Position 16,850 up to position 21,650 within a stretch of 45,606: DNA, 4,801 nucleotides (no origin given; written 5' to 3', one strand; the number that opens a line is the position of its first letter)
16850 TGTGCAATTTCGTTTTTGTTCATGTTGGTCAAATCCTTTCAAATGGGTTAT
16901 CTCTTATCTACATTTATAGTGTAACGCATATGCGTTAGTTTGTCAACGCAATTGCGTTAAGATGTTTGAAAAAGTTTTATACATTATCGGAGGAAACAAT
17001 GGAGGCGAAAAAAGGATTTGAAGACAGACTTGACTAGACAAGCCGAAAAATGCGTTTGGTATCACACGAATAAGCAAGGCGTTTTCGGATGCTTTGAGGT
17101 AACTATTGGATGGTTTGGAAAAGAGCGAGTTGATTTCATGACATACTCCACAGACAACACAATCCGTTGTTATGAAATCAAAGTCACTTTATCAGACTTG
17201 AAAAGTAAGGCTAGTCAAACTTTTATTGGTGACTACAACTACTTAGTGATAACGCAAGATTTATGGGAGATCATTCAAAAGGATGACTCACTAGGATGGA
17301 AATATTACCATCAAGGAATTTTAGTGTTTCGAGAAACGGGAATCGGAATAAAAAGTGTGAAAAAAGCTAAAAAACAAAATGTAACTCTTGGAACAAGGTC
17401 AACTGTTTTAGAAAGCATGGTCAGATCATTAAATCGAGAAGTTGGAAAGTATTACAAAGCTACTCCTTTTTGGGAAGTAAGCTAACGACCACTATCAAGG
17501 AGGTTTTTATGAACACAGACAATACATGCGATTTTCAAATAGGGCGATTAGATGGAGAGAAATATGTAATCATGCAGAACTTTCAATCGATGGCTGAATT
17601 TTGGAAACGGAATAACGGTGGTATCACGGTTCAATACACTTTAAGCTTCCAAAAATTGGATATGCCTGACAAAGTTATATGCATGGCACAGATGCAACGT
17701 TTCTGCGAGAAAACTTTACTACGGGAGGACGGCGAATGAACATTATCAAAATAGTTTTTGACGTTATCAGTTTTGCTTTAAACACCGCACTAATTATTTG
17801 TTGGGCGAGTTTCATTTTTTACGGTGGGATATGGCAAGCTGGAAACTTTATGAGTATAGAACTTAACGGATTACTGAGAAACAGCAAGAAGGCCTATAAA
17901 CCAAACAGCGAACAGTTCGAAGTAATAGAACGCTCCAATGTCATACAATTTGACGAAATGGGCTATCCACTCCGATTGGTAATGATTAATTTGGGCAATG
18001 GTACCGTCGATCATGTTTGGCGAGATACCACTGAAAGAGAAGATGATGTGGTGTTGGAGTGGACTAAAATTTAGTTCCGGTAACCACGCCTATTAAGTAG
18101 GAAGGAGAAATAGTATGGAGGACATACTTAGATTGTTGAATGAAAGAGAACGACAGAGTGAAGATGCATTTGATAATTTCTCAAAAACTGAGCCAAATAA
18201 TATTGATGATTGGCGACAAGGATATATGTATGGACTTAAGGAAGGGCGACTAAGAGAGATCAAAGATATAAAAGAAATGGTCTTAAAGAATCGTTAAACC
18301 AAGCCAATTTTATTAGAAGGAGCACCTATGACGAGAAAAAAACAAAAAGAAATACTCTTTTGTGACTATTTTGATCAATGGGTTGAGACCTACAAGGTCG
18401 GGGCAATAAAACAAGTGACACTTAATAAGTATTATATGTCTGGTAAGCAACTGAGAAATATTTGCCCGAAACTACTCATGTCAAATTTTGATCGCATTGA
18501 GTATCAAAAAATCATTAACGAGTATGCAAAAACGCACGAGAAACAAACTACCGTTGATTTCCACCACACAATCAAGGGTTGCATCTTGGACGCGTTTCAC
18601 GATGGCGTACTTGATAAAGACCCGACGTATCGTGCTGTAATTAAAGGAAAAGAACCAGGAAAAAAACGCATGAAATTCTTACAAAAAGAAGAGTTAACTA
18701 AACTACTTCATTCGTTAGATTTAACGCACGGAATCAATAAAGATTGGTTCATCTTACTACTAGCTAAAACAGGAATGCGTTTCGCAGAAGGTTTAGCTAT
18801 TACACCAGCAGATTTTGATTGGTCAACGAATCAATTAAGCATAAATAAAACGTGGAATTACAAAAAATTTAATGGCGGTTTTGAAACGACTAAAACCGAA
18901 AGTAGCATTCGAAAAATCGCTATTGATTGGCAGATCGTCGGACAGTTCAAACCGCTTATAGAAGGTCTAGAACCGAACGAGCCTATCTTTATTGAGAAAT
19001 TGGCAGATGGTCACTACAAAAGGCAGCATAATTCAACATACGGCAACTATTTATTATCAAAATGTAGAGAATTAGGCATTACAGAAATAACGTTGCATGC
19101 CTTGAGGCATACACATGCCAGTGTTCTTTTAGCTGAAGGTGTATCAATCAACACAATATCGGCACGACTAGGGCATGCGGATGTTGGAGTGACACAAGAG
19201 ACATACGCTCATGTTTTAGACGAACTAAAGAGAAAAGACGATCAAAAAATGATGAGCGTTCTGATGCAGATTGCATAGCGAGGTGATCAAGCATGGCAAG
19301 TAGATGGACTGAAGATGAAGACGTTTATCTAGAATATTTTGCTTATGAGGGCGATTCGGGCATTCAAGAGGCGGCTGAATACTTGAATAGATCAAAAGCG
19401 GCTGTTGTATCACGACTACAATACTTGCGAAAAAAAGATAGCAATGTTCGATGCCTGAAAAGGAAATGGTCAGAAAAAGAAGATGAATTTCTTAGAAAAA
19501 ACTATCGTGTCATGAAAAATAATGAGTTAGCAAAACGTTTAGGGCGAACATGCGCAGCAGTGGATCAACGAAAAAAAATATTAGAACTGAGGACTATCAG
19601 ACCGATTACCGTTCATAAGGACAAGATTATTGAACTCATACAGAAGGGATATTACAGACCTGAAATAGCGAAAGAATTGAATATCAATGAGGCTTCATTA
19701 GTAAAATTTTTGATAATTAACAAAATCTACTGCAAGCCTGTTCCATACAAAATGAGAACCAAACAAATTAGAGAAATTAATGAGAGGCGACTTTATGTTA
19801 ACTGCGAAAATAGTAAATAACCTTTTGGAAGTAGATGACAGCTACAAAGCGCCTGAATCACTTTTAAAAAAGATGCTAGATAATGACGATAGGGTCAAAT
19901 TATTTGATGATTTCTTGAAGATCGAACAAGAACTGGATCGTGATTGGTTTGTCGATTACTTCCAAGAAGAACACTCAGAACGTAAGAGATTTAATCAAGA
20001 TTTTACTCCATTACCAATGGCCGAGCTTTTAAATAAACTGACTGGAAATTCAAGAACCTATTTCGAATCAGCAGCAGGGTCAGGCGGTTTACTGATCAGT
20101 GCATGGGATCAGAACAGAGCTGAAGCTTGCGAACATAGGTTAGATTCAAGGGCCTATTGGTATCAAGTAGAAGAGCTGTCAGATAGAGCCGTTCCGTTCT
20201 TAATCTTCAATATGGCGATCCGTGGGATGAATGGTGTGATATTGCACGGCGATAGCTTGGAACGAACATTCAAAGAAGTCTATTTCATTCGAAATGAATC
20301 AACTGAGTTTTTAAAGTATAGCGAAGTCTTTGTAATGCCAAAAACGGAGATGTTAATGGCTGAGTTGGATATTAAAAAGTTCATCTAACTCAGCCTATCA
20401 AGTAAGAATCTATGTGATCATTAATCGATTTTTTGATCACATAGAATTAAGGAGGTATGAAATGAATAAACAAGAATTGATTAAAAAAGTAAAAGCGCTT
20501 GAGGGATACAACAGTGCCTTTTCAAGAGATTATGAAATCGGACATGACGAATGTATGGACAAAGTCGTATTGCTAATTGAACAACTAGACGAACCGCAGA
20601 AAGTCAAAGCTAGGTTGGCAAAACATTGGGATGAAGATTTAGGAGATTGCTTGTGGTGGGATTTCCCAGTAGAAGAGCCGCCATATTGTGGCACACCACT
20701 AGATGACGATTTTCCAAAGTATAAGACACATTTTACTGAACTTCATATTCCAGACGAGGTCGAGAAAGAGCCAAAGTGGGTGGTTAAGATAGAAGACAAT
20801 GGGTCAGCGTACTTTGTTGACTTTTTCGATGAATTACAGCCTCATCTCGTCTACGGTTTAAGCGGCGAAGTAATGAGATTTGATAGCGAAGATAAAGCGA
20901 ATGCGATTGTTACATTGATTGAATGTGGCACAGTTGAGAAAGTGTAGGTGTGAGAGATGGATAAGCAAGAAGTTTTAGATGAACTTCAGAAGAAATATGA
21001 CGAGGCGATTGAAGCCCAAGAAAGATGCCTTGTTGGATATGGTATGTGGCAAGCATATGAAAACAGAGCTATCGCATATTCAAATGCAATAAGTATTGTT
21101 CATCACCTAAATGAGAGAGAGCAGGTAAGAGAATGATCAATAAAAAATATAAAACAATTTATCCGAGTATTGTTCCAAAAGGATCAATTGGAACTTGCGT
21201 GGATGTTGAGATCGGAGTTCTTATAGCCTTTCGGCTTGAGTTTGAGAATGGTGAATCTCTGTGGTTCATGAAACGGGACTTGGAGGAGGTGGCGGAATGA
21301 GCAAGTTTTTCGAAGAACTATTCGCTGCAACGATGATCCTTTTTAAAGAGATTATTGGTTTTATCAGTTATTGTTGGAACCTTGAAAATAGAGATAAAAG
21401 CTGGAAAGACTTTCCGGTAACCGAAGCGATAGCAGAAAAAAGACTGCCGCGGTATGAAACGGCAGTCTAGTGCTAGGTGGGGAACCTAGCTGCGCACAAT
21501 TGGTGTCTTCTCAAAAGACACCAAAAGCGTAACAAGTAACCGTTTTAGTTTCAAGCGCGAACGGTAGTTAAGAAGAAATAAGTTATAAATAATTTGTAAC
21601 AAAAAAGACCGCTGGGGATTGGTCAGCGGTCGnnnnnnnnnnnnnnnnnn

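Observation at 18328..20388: Second full-length tyrosine recombinase in the early region, followed by a SANT/Myb-repeat protein and a methyltransferase-like protein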

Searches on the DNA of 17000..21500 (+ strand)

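Call 5: search_dna_similar(query=window:17000-21500:+, collection=phages, mode=near, max_rows=30)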
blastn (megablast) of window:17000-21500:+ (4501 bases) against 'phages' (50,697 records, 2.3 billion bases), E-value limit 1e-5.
Records with a match: 3; places in all: 3; records where one place covers at least 80% of the query: 0.
Best place of each record, by identity: 60-80% 3.
By first word of the organism name: Phage 1; Listeria 1; Hydrogenophilus 1.
By host as written in the record: - 1; Listeria monocytogenes 1; Hydrogenophilus thermoluteolus 1.
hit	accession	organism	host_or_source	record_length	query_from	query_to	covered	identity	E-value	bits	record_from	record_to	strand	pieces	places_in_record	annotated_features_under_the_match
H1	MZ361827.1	Phage vB_LmoS_P7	-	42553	1923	2288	8%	75.7%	9e-40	172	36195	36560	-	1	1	site specific Integrase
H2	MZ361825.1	Listeria phage vB_LmoS_P9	Listeria monocytogenes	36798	1923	2279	8%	75.1%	9e-35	156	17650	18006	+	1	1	integrase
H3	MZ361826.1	Hydrogenophilus phage vB_LmoS_C996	Hydrogenophilus thermoluteolus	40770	1923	2279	8%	75.1%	9e-35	156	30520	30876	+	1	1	integrase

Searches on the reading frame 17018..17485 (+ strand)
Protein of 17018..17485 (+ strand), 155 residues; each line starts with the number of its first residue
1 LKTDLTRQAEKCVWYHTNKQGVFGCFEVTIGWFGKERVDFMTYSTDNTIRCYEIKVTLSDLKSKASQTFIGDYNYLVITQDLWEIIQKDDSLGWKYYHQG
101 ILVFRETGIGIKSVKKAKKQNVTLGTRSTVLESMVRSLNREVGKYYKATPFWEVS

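Call 3: search_protein_families(library=pfam, proteins=[window:17018-17485:+], max_evalue=0.01)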
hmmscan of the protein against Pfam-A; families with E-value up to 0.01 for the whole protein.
window:17018-17485:+ (155 aa): 0 families

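Call 4: search_protein_families(library=phrogs, proteins=[window:17018-17485:+], max_evalue=0.001)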
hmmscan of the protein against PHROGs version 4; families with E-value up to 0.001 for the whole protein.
window:17018-17485:+ (155 aa): 1 family
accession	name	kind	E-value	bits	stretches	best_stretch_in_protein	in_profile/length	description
phrog_2776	-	unknown function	1.2e-47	163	1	1-154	6-158/181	-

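Call 6: search_protein_families(library=ncbifam, proteins=[window:17018-17485:+], max_evalue=0.01)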
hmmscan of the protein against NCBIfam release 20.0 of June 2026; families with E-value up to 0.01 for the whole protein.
window:17018-17485:+ (155 aa): 1 family
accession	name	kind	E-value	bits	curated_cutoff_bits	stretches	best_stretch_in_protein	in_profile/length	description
NF033832.1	sce7726_fam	subfamily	0.0011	18.9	70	1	33-137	34-134/184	sce7726 family protein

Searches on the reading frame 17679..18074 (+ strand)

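Call 3: search_protein_families(library=pfam, proteins=[window:17679-18074:+], max_evalue=0.01)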
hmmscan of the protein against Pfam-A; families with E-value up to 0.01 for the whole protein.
window:17679-18074:+ (131 aa): 0 families

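Call 4: search_protein_families(library=phrogs, proteins=[window:17679-18074:+], max_evalue=0.001)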
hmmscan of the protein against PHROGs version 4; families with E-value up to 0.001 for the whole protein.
window:17679-18074:+ (131 aa): 1 family
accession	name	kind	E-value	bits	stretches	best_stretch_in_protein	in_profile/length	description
phrog_34651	-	unknown function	1.9e-10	41.7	1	81-129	14-58/74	-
